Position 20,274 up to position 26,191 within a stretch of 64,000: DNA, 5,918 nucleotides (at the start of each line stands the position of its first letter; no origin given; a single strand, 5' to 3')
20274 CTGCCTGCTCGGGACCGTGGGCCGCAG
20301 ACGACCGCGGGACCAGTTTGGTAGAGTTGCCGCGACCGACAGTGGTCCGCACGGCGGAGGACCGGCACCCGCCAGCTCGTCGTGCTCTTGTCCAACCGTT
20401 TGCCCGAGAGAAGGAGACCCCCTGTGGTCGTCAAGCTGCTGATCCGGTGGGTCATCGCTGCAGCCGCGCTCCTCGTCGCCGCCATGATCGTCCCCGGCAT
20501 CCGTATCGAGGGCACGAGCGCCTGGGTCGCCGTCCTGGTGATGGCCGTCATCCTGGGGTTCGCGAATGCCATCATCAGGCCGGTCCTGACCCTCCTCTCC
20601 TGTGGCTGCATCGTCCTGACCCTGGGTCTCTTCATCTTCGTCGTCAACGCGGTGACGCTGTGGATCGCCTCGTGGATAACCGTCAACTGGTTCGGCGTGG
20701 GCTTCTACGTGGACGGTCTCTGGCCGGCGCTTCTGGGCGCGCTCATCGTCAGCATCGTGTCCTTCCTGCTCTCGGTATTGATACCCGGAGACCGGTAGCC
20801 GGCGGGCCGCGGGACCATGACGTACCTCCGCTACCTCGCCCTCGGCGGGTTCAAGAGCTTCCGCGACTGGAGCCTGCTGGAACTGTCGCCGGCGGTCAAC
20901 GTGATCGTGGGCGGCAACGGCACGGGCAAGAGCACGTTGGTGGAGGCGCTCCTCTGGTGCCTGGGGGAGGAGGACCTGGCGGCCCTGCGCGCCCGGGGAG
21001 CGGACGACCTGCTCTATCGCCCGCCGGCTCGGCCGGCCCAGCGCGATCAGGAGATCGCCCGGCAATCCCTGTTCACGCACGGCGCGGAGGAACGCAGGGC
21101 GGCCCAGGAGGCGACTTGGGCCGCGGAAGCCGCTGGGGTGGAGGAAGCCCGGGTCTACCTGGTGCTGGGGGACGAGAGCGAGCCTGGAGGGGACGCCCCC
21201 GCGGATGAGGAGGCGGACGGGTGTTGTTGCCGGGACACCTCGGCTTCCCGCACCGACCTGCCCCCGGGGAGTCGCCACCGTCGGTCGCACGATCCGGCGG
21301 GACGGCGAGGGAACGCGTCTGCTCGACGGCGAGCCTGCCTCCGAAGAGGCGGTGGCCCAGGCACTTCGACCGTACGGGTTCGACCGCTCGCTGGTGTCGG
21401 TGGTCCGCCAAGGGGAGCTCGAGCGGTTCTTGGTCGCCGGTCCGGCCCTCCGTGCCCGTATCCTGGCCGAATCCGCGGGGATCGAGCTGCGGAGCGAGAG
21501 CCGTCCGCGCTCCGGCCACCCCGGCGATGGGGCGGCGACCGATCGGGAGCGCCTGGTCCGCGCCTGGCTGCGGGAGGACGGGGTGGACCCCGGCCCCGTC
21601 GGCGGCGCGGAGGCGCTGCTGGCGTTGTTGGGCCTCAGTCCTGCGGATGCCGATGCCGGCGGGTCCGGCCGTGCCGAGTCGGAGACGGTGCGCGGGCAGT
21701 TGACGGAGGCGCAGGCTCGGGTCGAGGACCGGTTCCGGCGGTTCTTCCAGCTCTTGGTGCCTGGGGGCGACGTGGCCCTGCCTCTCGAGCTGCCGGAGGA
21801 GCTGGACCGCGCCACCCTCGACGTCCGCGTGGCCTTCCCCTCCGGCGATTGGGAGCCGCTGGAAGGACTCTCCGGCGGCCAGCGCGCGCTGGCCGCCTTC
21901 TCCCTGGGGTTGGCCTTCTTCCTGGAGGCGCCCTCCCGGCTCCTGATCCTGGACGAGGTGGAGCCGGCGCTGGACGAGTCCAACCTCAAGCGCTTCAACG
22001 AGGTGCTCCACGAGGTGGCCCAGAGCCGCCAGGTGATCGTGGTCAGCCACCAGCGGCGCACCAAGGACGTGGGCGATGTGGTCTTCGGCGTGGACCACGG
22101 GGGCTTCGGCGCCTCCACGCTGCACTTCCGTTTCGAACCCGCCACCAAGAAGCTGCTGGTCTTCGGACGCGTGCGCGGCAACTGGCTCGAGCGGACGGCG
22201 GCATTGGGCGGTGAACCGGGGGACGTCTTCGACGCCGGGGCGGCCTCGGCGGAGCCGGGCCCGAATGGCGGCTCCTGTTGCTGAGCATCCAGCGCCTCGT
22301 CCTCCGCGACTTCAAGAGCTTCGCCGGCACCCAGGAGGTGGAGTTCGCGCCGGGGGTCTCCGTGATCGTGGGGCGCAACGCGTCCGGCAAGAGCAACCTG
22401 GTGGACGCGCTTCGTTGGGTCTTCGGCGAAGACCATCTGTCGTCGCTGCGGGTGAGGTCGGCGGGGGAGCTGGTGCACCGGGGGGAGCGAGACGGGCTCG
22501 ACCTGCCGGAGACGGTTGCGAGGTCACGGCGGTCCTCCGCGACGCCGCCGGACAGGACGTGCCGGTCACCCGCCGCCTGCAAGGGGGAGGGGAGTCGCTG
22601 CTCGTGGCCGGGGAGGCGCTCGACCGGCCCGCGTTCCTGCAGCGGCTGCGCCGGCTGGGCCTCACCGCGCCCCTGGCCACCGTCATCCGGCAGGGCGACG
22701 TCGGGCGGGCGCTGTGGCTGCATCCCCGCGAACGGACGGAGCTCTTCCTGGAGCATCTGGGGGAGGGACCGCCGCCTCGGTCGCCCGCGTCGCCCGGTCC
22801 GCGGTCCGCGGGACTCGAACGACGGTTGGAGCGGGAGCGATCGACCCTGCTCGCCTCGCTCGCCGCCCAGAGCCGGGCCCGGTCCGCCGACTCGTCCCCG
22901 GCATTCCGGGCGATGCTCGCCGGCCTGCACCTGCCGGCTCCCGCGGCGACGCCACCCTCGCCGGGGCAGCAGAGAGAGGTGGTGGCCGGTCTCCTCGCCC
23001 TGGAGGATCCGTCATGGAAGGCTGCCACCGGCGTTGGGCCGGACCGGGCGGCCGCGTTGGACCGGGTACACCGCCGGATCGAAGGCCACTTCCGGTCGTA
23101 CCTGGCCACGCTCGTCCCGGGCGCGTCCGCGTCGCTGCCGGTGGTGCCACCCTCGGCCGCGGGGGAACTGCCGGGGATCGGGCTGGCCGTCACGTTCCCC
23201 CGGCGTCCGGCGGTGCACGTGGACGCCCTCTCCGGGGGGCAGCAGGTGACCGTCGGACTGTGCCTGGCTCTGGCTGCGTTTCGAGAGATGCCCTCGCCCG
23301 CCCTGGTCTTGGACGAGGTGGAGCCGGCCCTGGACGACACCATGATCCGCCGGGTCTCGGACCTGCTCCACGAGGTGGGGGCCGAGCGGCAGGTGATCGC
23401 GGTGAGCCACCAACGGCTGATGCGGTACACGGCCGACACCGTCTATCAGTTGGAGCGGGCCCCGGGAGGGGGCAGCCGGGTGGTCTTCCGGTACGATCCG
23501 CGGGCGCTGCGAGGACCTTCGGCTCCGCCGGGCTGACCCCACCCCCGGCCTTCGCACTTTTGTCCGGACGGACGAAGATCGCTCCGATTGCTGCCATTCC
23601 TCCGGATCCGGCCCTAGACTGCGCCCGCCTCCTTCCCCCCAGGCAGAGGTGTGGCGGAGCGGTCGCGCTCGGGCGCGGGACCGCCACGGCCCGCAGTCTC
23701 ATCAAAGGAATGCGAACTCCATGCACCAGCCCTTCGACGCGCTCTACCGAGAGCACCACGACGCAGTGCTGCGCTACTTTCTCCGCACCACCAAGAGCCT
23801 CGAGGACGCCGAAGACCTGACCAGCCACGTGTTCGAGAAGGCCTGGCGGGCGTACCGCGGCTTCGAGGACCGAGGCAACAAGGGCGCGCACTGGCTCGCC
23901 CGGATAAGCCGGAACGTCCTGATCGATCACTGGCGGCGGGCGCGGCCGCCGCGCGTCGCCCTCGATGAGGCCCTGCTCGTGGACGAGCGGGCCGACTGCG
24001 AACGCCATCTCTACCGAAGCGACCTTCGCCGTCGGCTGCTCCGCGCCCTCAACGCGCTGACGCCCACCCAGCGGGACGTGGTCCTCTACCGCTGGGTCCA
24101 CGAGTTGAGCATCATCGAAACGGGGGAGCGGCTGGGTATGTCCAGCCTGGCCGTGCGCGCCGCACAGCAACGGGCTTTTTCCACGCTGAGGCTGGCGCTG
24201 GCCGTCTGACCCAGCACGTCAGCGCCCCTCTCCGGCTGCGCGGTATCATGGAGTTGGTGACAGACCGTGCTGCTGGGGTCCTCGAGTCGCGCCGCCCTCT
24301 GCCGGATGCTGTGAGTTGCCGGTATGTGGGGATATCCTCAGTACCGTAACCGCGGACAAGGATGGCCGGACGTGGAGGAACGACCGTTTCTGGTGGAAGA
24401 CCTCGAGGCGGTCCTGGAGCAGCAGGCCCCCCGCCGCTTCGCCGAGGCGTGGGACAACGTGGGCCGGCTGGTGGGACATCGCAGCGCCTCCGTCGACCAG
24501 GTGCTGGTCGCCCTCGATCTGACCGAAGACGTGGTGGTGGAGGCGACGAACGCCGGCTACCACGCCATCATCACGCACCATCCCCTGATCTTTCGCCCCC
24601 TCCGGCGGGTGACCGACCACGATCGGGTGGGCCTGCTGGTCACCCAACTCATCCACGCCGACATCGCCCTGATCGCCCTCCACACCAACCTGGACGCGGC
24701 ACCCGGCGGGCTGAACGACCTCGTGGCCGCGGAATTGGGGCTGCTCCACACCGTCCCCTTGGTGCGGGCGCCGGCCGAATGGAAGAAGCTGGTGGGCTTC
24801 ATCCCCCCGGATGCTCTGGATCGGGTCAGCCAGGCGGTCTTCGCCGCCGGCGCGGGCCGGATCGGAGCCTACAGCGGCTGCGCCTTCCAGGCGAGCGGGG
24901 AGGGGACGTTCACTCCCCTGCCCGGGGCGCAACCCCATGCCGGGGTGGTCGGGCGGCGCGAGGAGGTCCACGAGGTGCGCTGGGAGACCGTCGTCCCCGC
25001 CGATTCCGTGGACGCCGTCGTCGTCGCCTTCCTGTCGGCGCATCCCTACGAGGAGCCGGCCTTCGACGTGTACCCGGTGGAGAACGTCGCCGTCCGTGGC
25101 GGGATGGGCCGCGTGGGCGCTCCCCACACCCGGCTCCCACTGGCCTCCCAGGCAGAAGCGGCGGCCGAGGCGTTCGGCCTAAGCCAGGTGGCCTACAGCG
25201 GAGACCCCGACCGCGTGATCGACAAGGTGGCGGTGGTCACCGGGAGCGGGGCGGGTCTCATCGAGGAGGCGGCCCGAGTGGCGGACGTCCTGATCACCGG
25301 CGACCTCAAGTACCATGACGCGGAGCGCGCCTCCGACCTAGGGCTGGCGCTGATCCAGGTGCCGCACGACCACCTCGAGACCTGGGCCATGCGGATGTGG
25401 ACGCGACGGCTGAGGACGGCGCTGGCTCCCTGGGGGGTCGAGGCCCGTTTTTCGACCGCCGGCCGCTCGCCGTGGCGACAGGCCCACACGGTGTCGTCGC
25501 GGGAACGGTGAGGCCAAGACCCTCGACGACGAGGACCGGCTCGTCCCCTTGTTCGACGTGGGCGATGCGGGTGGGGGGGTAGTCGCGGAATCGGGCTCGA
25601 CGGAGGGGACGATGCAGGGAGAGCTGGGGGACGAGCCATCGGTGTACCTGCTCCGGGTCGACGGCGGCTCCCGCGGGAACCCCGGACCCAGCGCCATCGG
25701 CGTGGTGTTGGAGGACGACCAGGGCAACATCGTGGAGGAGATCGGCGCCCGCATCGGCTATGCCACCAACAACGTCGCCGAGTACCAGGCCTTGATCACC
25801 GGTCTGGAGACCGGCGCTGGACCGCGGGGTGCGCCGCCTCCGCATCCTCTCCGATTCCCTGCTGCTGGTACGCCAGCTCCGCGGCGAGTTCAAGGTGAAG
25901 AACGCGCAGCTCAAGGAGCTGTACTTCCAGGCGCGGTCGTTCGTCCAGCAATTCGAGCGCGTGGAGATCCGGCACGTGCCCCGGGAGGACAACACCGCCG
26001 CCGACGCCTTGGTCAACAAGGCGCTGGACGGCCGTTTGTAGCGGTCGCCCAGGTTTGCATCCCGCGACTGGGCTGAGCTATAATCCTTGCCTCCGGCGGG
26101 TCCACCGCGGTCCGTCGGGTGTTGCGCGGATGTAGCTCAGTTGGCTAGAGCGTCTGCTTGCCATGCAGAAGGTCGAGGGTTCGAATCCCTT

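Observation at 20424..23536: Cluster of a DUF360/holin-like membrane protein and two overlapping arm-less SMC-head ATPases (best candidate for a previously undescribed system)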

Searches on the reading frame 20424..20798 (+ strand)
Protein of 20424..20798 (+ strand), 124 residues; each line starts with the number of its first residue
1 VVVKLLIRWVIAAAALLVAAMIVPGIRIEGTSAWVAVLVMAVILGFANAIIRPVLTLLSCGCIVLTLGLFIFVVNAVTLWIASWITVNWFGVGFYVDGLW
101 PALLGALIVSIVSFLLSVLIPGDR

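Call 6: search_protein_families(library=pfam, max_evalue=0.1, proteins=[window:20424-20798:+])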
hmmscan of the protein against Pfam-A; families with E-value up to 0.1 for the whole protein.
window:20424-20798:+ (124 aa): 1 family
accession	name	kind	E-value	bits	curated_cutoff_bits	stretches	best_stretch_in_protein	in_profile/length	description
PF04020.18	Phage_holin_4_2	-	2e-27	96.3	28.8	1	4-114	2-104/105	Mycobacterial 4 TMS phage holin, superfamily IV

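Call 7: search_protein_families(library=ncbifam, max_evalue=0.1, proteins=[window:20424-20798:+])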
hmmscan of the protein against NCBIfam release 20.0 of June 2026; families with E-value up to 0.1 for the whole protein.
window:20424-20798:+ (124 aa): 0 families

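Call 77: search_dna_similar(query=window:20424-20798:+, collection=plasmids, mode=protein, max_rows=12, max_evalue=0.001)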
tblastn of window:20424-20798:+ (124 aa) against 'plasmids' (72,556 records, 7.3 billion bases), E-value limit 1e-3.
Records with a match: 7; places in all: 7; records where one place covers at least 80% of the query: 0.
Best place of each record, by identity: <60% 7.
By first word of the organism name: Nonomuraea 1; Pseudanabaena 1; Nocardia 1; Priestia 1; Collinsella 1; Legionella 1; Chroococcidiopsis 1.
By predicted mobility (MOB-suite, as given by PLSDB): non-mobilizable 5; conjugative 2.
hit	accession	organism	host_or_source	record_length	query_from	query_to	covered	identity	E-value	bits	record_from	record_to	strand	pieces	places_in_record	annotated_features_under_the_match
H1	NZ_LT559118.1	Nonomuraea gerenzanensis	-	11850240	29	124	77%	43.3%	3e-14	74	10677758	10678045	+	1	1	none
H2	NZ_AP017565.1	Pseudanabaena sp. ABRG5-3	-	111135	24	117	76%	42.6%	2e-8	58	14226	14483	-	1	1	phage holin family protein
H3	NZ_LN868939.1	Nocardia farcinica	not known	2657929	48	124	62%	44.3%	6e-4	45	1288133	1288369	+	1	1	none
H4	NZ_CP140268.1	Priestia megaterium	Single cell,ginseng rhizosphere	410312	27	117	73%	37.4%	2e-7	55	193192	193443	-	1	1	phage holin family protein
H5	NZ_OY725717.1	Collinsella aerofaciens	-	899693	24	122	80%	34.0%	2e-9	61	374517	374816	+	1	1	phage holin family protein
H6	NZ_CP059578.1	Legionella sp. PC997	Biofilm - potable water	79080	34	117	68%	39.3%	1e-5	50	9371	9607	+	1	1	phage holin family protein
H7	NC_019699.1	Chroococcidiopsis thermalis PCC 7203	-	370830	39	124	69%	36.8%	1e-4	47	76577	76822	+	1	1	phage holin family protein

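Call 78: get_annotated_region(hit=H1, flank=300)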
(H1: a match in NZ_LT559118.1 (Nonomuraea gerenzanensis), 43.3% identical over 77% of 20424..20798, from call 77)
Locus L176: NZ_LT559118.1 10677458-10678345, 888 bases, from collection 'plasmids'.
description: Nonomuraea gerenzanensis isolate nono1 plasmid I, complete sequence
organism: Nonomuraea gerenzanensis (NCBI taxid 93944)
taxonomy: Bacteria; Actinomycetota; Actinomycetes; Streptosporangiales; Streptosporangiaceae; Nonomuraea; Nonomuraea gerenzanensis
host: -; source: -; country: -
typing (MOB-suite, as given by PLSDB): non-mobilizable
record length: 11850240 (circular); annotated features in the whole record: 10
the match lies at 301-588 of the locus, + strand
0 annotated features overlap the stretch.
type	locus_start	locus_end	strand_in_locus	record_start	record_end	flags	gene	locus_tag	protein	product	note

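Call 79: get_annotated_region(hit=H2, flank=300)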
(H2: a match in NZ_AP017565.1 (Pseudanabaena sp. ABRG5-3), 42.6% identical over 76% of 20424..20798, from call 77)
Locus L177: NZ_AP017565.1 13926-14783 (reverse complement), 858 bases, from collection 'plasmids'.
description: Pseudanabaena sp. ABRG5-3 plasmid ABRG53e, complete sequence
organism: Pseudanabaena sp. ABRG5-3 (NCBI taxid 685565)
taxonomy: Bacteria; Cyanobacteriota; Cyanophyceae; Pseudanabaenales; Pseudanabaenaceae; Pseudanabaena; Pseudanabaena sp. ABRG5-3
host: -; source: -; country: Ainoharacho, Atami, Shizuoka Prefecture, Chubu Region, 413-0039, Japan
typing (MOB-suite, as given by PLSDB): non-mobilizable
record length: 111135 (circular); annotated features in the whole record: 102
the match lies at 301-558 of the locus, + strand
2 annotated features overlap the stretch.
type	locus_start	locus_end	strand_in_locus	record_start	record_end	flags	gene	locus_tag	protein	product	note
CDS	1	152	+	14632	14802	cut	-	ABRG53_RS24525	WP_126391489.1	YqaE/Pmp3 family membrane protein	-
CDS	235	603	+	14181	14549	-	-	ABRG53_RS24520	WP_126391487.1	phage holin family protein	-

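Call 80: get_annotated_region(hit=H5, flank=300)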
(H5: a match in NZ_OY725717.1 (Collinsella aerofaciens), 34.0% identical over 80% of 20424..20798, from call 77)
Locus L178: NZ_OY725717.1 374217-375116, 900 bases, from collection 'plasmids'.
description: Collinsella aerofaciens strain Collinsella aerofaciens TSDC17.2-1.1 plasmid 6, complete sequence
organism: Collinsella aerofaciens (NCBI taxid 74426)
taxonomy: Bacteria; Actinomycetota; Coriobacteriia; Coriobacteriales; Coriobacteriaceae; Collinsella; Collinsella aerofaciens
host: -; source: -; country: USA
typing (MOB-suite, as given by PLSDB): non-mobilizable
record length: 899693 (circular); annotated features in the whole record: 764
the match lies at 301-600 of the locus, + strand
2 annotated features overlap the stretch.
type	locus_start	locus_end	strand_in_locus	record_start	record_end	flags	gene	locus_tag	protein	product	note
CDS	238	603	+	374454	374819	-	-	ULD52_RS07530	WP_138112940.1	phage holin family protein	-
CDS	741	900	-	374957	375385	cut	-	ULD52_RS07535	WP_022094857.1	Rrf2 family transcriptional regulator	-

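Call 81: get_annotated_region(hit=H4, flank=300)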
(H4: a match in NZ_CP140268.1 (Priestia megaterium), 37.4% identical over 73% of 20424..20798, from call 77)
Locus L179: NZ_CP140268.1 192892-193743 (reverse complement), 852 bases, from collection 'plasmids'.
description: Priestia megaterium strain CACC119 plasmid p2_CACC119, complete sequence
organism: Priestia megaterium (NCBI taxid 1404)
taxonomy: Bacteria; Bacillota; Bacilli; Bacillales; Bacillaceae; Priestia; Priestia megaterium
host: -; source: Single cell,ginseng rhizosphere; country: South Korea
typing (MOB-suite, as given by PLSDB): non-mobilizable
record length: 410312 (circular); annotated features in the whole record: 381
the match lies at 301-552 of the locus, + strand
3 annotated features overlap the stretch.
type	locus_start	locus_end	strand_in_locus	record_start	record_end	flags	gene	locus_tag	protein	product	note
CDS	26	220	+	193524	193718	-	-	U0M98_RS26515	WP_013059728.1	PspC domain-containing protein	GO:0080135 - regulation of cellular response to stress [Evidence IEA]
CDS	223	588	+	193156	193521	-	-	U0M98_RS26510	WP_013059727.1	phage holin family protein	-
CDS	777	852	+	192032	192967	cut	hprK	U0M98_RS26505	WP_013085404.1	HPr(Ser) kinase/phosphatase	GO:0009401 - phosphoenolpyruvate-dependent sugar phosphotransferase system [Evidence IEA]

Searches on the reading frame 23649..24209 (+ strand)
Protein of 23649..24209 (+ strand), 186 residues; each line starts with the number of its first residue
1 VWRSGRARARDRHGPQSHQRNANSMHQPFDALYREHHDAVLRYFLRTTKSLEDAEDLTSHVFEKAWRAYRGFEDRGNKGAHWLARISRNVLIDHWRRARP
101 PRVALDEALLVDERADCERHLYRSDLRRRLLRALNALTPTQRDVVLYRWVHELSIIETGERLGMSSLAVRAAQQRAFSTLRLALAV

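Call 6: search_protein_families(library=pfam, max_evalue=0.1, proteins=[window:23649-24209:+])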
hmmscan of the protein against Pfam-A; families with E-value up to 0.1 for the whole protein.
window:23649-24209:+ (186 aa): 4 families
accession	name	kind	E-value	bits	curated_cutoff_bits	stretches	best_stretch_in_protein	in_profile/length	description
PF04542.20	Sigma70_r2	-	1.3e-15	57.3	24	1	32-99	1-69/71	Sigma-70 region 2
PF04545.22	Sigma70_r4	-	3.6e-10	39.6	24.1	1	133-181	1-49/50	Sigma-70, region 4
PF08281.18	Sigma70_r4_2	-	3e-08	33.6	25.7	1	127-178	1-52/54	Sigma-70, region 4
PF07638.17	Sigma70_ECF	-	0.00032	21.1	21.1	1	20-170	14-169/185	ECF sigma factor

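Call 7: search_protein_families(library=ncbifam, max_evalue=0.1, proteins=[window:23649-24209:+])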
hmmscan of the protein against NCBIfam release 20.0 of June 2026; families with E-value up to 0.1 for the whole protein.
window:23649-24209:+ (186 aa): 92 families (the best 25 are shown)
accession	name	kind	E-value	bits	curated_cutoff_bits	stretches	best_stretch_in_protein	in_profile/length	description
TIGR02952.1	Sig70_famx2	equivalog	2.4e-24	86.1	206.45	1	26-181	10-167/170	ECF subfamily RNA polymerase sigma factor, BldN family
TIGR02937.1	sigma70-ECF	superfamily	3.3e-24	85.4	42.9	1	29-184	3-165/165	sigma-70 family RNA polymerase sigma factor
TIGR02983.1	SigE-fam_strep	subfamily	2.9e-21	76.1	141.55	1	25-183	4-157/162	SigE family RNA polymerase sigma factor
NF009166.1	PRK12513.1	equivalog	3.3e-21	75.9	206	1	26-185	21-187/193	RNA polymerase sigma factor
NF007220.0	PRK09639.1-5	equivalog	3.5e-21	75.8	260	1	25-182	1-162/181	RNA polymerase sigma factor SigX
TIGR02985.1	Sig70_bacteroi1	subfamily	8.6e-18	65.1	126.4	1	29-184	3-162/162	RNA polymerase sigma-70 factor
NF009168.0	PRK12515.1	subfamily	3.3e-17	62.6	236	1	27-171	22-166/189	RNA polymerase sigma factor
NF007227.0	PRK09645.1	subfamily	3.4e-17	62.9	202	1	21-184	7-170/177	sigma-70 family RNA polymerase sigma factor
NF006089.0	PRK08241.1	subfamily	5.3e-17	61.9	240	2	16-102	11-94/343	RNA polymerase subunit sigma-70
TIGR02950.1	SigM_subfam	subfamily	1.2e-16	60.9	147.95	1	30-180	3-154/159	RNA polymerase sigma factor, SigM family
NF058625.1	sigma_PG0214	equivalog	3.8e-16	59.2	130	1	27-181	4-158/170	GFO_1088 family ECF-type sigma factor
TIGR02989.1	Sig-70_gvs1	subfamily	6e-16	58.8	124.55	1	29-180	3-154/158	RNA polymerase sigma-70 factor, Rhodopirellula/Verrucomicrobium family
TIGR02960.1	SigX5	hypoth_equivalog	1.4e-15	57.3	264.75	2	28-102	6-79/322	RNA polymerase sigma-70 factor, TIGR02960 family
NF007217.0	PRK09639.1-1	equivalog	2.9e-15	56.5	239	1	25-182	1-163/194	RNA polymerase sigma factor SigX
NF007229.0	PRK09647.1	equivalog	4.1e-15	55.7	265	1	25-185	41-203/220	RNA polymerase sigma factor SigE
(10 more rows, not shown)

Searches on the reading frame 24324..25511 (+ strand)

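Call 21: search_protein_families(library=pfam, max_evalue=0.001, proteins=[window:24324-25511:+])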
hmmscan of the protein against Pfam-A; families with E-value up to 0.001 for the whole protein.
window:24324-25511:+ (395 aa): 1 family
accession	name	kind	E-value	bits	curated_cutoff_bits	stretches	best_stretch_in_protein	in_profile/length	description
PF01784.24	DUF34_NIF3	-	2e-66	224.6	23.4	1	24-379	3-252/256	Duf34/NIF3 (NGG1p interacting factor 3)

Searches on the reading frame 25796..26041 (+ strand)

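Call 21: search_protein_families(library=pfam, max_evalue=0.001, proteins=[window:25796-26041:+])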
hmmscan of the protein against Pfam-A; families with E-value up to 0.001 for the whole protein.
window:25796-26041:+ (81 aa): 1 family
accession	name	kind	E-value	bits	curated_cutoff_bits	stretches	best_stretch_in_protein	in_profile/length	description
PF13456.12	RVT_3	-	4.2e-15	56.2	21.6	1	7-76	55-123/123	Reverse transcriptase-like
